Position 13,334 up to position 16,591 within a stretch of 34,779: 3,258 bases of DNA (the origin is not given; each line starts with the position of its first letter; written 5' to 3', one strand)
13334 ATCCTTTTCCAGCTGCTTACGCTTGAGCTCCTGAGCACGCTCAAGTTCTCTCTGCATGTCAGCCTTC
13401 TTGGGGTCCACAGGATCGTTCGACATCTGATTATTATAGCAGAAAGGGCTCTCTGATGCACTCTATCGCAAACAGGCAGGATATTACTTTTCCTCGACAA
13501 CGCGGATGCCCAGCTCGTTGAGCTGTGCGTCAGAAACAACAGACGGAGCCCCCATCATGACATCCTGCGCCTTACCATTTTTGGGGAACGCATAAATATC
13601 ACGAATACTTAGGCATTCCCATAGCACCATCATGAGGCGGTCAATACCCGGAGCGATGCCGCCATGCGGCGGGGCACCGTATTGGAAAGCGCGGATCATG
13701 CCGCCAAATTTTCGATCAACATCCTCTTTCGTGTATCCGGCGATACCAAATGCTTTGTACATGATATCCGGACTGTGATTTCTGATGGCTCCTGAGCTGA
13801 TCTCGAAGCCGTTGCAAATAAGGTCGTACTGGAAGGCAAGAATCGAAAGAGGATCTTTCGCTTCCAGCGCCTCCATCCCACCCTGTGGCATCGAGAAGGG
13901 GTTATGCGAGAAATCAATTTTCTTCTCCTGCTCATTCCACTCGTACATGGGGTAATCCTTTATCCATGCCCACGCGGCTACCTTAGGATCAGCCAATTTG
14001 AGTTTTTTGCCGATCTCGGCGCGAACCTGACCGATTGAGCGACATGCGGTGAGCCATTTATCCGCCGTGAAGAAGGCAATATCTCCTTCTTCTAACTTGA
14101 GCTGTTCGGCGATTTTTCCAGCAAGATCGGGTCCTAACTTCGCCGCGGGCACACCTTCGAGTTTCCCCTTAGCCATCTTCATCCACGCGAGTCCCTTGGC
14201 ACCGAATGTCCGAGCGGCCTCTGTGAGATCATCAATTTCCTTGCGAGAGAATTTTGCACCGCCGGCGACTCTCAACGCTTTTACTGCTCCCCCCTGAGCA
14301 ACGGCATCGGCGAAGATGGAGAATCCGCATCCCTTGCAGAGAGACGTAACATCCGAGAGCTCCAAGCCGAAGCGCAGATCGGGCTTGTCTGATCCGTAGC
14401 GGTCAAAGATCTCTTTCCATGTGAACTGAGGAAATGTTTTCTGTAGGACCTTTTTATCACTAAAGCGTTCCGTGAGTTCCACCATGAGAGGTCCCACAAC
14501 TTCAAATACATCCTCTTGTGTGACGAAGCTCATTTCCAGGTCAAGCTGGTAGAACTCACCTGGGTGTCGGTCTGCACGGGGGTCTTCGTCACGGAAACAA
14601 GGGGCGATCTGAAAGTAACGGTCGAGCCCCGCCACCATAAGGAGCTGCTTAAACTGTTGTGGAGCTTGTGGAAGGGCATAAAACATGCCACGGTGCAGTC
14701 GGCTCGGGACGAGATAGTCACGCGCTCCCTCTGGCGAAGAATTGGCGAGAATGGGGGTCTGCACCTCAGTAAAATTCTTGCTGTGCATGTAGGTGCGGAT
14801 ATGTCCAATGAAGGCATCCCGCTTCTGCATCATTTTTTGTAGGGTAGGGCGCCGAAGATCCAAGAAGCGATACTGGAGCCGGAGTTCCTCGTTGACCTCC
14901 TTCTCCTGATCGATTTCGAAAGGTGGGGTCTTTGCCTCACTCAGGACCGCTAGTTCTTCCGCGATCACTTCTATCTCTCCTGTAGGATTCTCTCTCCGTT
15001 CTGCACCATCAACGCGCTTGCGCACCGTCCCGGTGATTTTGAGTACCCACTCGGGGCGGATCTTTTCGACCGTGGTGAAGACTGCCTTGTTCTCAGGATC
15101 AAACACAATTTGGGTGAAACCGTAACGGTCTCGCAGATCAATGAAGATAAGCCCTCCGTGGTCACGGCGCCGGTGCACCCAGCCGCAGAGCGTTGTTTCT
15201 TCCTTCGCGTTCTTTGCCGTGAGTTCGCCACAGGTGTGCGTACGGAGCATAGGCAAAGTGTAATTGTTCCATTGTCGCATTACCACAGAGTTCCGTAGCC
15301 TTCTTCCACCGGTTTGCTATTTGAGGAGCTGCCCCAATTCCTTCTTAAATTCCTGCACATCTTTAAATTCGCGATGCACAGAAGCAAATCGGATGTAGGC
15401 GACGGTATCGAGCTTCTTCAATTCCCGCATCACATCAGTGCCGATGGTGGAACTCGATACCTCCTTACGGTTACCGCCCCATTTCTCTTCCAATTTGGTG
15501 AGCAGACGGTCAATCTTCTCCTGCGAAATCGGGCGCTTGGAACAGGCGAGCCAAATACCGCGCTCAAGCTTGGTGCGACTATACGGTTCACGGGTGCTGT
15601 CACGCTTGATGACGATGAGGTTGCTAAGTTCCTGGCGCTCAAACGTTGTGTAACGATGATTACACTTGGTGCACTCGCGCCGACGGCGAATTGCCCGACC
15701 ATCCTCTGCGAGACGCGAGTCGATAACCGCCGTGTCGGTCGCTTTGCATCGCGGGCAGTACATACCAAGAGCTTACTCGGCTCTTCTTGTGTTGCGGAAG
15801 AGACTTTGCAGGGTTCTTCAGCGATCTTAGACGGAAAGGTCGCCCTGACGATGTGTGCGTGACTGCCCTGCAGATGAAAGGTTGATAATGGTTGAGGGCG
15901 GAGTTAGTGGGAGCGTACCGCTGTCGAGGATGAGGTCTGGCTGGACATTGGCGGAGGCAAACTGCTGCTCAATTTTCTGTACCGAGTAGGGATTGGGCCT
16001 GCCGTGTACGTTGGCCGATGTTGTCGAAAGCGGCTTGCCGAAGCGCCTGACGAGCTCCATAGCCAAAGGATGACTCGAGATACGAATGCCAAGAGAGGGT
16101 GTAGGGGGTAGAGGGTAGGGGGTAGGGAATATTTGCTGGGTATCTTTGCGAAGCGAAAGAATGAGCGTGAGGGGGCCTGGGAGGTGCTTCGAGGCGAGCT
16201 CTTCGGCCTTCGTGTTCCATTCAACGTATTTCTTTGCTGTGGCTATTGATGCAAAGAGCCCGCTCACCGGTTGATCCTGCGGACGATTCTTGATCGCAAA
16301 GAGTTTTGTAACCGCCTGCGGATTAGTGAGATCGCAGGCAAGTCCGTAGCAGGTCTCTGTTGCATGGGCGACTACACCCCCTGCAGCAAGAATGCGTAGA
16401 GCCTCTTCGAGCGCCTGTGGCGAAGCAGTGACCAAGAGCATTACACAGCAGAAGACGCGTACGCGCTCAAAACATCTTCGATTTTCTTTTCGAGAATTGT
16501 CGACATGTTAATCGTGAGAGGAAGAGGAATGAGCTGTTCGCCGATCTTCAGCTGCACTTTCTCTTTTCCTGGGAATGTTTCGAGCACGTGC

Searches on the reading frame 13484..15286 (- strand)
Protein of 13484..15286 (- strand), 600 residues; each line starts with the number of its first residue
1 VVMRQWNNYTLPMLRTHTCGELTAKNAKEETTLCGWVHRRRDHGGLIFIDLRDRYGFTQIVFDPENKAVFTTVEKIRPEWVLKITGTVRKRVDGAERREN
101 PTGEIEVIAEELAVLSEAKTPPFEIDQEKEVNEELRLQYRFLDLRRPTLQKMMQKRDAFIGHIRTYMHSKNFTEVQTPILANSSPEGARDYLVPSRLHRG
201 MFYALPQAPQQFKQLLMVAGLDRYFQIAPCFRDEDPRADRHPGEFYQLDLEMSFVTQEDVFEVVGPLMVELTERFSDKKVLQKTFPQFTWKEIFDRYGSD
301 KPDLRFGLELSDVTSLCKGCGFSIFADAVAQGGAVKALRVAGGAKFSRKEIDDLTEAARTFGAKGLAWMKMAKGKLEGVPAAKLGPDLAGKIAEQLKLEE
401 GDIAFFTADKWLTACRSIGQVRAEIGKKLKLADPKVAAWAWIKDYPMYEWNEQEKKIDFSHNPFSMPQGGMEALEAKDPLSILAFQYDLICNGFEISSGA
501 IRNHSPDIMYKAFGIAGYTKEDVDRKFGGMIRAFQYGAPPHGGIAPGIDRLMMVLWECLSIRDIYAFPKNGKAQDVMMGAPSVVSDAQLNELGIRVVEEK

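Call 8: search_protein_families(library=pfam, proteins=[window:13484-15286:-], max_evalue=0.001)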
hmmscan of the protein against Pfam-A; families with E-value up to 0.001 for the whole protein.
window:13484-15286:- (600 aa): 3 families
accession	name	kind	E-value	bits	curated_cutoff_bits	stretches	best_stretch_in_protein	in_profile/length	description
PF00152.25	tRNA-synt_2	-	8.3e-104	347.4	25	1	132-570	1-307/308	tRNA synthetases class II (D, K and N)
PF02938.19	GAD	-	1.1e-20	74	23.4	1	325-417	1-94/95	GAD domain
PF01336.31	tRNA_anti-codon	-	6.1e-19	68.2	27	1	32-115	2-75/75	OB-fold nucleic acid binding domain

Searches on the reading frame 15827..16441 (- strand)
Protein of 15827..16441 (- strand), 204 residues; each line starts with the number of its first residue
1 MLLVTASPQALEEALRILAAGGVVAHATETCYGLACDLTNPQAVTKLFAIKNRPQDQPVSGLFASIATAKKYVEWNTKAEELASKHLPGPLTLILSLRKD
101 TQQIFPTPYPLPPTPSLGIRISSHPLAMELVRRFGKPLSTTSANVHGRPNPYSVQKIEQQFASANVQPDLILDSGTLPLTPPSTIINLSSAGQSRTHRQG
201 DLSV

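Call 9: search_protein_families(library=pfam, proteins=[window:15827-16441:-], max_evalue=0.001)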
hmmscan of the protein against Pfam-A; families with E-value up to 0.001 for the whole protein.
window:15827-16441:- (204 aa): 1 family
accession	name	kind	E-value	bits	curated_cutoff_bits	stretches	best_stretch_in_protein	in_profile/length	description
PF01300.24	Sua5_yciO_yrdC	-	9.7e-45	152.7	25.1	1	17-200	2-178/178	Telomere recombination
